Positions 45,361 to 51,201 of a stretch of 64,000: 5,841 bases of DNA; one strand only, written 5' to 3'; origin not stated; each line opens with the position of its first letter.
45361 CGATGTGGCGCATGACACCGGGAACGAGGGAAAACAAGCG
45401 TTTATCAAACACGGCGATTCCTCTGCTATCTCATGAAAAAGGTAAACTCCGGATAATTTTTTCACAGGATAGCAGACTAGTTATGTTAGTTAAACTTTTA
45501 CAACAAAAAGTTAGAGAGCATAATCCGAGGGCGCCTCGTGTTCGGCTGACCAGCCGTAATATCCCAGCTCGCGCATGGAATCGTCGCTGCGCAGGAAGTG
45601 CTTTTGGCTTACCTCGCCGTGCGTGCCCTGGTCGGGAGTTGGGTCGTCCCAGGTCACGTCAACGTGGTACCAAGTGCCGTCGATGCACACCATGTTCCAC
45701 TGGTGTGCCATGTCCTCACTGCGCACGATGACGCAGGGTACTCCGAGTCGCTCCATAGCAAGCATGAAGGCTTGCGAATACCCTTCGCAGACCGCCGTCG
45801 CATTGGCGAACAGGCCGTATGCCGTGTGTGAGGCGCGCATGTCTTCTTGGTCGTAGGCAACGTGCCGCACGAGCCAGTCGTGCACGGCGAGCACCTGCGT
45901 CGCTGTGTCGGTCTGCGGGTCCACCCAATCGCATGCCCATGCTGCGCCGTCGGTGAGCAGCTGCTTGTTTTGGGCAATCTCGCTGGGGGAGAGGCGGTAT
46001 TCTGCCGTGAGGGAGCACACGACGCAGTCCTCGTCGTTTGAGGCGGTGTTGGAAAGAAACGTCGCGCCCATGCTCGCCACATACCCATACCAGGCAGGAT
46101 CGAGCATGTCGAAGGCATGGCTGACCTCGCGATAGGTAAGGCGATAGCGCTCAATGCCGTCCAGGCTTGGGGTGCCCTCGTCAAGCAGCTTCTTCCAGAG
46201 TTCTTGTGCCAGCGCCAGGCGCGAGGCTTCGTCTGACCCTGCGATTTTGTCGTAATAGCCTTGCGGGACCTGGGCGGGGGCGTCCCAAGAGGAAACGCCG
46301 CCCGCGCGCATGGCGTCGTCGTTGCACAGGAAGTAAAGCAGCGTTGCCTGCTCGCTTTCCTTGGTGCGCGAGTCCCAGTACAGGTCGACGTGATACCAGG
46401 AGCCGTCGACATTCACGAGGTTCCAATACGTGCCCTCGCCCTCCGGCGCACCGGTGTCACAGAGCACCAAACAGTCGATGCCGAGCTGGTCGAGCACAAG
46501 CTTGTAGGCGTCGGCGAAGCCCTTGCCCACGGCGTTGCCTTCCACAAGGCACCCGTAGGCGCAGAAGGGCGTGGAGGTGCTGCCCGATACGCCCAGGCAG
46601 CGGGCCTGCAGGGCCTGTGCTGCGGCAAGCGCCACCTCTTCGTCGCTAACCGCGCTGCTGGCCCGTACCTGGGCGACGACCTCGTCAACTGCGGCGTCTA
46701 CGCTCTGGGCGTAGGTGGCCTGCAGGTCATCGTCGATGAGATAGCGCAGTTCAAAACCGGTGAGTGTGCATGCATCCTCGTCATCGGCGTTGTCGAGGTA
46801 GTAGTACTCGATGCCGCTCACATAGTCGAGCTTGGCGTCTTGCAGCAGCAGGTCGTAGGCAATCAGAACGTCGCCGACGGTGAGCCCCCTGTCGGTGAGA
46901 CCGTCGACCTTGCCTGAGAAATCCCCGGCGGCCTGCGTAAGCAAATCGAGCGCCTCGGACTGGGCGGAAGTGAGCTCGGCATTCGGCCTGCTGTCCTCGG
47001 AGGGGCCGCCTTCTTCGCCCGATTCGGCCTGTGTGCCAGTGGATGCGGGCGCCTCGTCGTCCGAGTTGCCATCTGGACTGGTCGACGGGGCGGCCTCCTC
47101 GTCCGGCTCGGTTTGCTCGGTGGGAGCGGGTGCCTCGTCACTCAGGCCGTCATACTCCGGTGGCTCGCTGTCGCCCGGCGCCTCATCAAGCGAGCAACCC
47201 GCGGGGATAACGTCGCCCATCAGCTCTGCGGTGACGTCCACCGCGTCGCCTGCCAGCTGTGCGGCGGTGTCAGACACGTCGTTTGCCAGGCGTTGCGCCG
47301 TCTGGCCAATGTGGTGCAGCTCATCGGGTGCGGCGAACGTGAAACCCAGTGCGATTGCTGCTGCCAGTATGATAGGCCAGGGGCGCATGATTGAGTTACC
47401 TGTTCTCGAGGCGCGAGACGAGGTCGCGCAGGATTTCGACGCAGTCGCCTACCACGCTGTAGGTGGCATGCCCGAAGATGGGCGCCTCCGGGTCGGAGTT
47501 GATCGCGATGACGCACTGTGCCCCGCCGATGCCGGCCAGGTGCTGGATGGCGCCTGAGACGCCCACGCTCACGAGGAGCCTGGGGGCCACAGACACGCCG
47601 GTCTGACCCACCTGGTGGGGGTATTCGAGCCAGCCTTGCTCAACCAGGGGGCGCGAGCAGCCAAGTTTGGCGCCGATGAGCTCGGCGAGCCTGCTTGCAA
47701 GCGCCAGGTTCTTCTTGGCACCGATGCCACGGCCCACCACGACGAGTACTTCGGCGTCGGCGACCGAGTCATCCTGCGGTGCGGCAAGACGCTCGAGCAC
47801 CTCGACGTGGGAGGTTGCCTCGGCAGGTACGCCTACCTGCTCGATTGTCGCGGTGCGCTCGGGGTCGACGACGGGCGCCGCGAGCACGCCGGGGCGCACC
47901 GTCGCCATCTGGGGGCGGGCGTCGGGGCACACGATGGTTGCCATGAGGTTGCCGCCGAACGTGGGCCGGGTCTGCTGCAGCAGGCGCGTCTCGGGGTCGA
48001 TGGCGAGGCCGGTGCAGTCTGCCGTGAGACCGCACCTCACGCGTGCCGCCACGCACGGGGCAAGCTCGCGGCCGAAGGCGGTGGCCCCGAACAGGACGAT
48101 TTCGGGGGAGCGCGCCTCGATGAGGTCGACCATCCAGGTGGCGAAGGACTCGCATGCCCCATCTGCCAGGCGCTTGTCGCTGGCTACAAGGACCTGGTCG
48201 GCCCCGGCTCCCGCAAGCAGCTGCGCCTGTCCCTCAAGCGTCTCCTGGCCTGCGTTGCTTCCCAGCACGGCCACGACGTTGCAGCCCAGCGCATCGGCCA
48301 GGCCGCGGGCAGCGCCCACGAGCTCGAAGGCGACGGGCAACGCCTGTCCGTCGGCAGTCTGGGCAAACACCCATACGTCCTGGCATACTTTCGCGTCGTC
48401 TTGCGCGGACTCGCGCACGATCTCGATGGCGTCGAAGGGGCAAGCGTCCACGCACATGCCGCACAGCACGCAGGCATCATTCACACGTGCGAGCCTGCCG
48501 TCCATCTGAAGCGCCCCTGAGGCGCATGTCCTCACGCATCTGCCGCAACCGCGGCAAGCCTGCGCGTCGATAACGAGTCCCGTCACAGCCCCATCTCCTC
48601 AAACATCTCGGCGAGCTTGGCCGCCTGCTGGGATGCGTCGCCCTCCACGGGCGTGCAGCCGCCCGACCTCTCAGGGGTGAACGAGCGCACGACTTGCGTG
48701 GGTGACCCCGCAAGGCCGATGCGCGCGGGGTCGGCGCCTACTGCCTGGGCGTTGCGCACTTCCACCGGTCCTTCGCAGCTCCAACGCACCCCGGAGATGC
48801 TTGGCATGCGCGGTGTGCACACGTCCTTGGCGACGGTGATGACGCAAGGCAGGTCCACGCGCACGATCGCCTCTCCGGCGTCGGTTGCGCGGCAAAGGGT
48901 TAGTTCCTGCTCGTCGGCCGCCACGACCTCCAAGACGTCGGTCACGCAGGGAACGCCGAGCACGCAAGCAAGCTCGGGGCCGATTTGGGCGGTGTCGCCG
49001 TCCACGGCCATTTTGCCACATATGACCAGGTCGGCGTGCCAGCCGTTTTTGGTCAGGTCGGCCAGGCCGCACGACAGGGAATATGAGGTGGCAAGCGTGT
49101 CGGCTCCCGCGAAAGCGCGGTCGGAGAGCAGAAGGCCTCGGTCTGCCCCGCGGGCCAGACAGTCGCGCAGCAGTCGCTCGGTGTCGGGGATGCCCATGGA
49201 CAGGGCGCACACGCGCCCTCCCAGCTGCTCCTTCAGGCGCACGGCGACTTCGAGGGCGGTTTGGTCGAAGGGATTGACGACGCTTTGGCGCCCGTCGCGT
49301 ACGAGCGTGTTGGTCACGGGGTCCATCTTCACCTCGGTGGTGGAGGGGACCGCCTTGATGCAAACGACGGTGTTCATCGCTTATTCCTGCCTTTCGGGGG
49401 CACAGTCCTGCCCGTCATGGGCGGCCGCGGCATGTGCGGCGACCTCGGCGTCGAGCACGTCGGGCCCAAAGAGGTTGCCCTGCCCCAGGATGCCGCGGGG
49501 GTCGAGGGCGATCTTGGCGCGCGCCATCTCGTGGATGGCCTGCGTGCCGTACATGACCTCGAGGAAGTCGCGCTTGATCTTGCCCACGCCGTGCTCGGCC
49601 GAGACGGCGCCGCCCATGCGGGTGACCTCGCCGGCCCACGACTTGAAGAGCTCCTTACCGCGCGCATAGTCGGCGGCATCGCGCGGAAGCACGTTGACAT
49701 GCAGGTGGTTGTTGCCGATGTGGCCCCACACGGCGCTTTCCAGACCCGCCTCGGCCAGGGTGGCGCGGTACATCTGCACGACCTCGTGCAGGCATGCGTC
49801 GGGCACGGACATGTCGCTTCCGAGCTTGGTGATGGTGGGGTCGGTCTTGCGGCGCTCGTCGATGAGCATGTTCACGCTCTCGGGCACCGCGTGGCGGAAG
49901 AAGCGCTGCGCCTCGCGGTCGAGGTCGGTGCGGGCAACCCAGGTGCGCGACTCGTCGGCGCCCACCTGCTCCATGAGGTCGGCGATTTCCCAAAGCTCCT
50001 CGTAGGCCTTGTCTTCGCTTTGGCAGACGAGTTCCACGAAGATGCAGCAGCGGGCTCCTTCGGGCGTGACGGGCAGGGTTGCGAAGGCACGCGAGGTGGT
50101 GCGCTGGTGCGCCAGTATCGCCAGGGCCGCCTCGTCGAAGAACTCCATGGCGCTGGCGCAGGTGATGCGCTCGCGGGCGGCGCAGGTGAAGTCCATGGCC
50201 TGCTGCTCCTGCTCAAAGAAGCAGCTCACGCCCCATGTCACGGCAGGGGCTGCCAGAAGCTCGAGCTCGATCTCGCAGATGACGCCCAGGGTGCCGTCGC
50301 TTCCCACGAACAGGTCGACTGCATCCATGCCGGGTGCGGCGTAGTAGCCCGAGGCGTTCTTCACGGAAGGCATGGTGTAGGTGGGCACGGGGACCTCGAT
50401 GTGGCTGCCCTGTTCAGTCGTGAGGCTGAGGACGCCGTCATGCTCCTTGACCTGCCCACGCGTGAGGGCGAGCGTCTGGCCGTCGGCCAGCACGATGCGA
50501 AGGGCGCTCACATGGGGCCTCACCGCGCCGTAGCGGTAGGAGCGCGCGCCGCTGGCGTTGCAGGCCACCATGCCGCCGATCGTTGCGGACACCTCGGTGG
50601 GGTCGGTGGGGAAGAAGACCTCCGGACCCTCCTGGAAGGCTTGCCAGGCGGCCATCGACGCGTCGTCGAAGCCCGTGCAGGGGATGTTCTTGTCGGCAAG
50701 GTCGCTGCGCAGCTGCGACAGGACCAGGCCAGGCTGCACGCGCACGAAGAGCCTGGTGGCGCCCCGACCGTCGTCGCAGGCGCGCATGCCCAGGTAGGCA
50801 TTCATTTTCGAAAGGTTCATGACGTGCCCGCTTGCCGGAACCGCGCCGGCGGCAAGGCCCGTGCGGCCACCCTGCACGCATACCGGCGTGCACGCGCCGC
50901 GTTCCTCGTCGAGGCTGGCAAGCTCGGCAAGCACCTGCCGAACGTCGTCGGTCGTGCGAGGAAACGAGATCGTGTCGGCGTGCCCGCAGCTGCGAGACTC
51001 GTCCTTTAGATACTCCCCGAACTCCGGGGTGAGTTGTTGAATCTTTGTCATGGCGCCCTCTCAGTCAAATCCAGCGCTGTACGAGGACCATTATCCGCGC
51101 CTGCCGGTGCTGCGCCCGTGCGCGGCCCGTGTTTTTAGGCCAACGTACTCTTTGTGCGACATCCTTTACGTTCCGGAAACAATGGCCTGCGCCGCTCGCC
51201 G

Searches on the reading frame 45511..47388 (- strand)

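Call 74: search_protein_families(library=pfam, proteins=[window:45511-47388:-], max_evalue=0.00001)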
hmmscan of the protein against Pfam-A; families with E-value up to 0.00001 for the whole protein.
window:45511-47388:- (625 aa): 1 family
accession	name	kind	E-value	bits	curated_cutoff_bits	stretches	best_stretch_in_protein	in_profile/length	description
PF01841.26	Transglut_core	-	1.1e-11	45.4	23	1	489-577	8-107/108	Transglutaminase-like superfamily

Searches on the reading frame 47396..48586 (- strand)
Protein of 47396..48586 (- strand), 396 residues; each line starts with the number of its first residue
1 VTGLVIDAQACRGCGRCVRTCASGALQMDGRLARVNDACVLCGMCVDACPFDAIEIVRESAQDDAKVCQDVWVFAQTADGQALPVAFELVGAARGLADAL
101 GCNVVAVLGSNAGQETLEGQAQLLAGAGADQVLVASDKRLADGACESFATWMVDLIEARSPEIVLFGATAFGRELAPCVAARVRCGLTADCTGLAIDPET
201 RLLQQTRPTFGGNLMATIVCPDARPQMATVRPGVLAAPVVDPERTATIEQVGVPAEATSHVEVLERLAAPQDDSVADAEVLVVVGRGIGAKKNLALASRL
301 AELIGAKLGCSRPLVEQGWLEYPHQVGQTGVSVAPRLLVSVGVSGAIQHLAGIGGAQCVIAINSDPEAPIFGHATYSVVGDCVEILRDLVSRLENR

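Call 74: search_protein_families(library=pfam, proteins=[window:47396-48586:-], max_evalue=0.00001)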
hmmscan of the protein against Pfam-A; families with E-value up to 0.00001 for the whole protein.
window:47396-48586:- (396 aa): 11 families
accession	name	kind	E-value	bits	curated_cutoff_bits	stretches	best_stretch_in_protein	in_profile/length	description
PF01012.27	ETF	-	1.7e-42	145.7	26.7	1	71-254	1-179/181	Electron transfer flavoprotein domain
PF00766.25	ETF_alpha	-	7.7e-30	103.1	27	1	275-353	2-80/81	Electron transfer flavoprotein FAD-binding domain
PF00037.32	Fer4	-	1.7e-11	43.8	21.1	1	36-55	5-24/24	4Fe-4S binding domain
PF12837.12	Fer4_6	-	1.9e-10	40.6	25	1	5-26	3-24/24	4Fe-4S binding domain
PF12838.12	Fer4_7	-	6.4e-10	39.8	27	1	11-53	2-52/52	4Fe-4S dicluster domain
PF12797.12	Fer4_2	-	8.9e-09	35.2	24.5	0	36-51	7-22/22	4Fe-4S binding domain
PF13237.11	Fer4_10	-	4.7e-08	33.3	25.5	1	5-50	3-53/53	4Fe-4S dicluster domain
PF14697.11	Fer4_21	-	5.2e-08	33.3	35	1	5-55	2-58/59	4Fe-4S dicluster domain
PF13187.11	Fer4_9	-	7e-07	29.6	27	1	10-54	1-52/52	4Fe-4S dicluster domain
PF12800.12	Fer4_4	-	1.3e-06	28.7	24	0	37-51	2-16/17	4Fe-4S binding domain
PF13484.11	Fer4_16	-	1.5e-06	29.3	30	0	39-59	2-21/66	4Fe-4S double cluster binding domain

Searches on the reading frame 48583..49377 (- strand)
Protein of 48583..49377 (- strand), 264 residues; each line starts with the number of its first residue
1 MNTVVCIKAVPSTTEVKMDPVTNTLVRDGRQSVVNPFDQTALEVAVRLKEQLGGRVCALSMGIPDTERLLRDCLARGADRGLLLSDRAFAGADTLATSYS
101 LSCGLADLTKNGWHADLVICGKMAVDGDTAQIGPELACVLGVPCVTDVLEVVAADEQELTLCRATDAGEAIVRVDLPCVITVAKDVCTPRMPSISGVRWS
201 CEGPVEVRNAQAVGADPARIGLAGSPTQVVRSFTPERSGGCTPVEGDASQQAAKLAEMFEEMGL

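Call 74: search_protein_families(library=pfam, proteins=[window:48583-49377:-], max_evalue=0.00001)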
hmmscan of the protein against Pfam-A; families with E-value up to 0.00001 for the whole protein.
window:48583-49377:- (264 aa): 1 family
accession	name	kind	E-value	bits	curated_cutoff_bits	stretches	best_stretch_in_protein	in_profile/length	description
PF01012.27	ETF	-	3.4e-38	131.7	26.7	1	23-209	2-177/181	Electron transfer flavoprotein domain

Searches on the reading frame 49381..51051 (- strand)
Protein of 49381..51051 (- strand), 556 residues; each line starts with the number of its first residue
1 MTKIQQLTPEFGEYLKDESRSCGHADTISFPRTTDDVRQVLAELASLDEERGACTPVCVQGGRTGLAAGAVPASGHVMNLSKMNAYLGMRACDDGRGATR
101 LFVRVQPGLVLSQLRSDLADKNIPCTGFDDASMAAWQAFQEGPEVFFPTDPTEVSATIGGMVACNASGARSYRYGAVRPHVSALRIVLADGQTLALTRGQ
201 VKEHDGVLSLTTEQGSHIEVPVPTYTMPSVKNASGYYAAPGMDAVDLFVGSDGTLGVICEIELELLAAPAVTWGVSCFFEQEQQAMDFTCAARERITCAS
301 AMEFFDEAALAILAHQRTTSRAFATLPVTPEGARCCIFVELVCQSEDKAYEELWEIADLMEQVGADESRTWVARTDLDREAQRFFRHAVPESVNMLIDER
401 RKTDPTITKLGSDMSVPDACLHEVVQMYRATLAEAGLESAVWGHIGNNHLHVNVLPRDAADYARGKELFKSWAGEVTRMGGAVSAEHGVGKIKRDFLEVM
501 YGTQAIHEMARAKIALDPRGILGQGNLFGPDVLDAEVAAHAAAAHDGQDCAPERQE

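Call 74: search_protein_families(library=pfam, proteins=[window:49381-51051:-], max_evalue=0.00001)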
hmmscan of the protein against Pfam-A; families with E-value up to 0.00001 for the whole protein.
window:49381-51051:- (556 aa): 2 families
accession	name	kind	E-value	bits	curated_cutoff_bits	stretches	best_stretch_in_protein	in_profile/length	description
PF02913.24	FAD-oxidase_C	-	7.4e-35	121.3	21.2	1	275-526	8-247/248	FAD linked oxidases, C-terminal domain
PF01565.28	FAD_binding_4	-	3.4e-15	56.4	26.4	1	145-195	86-137/139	FAD binding domain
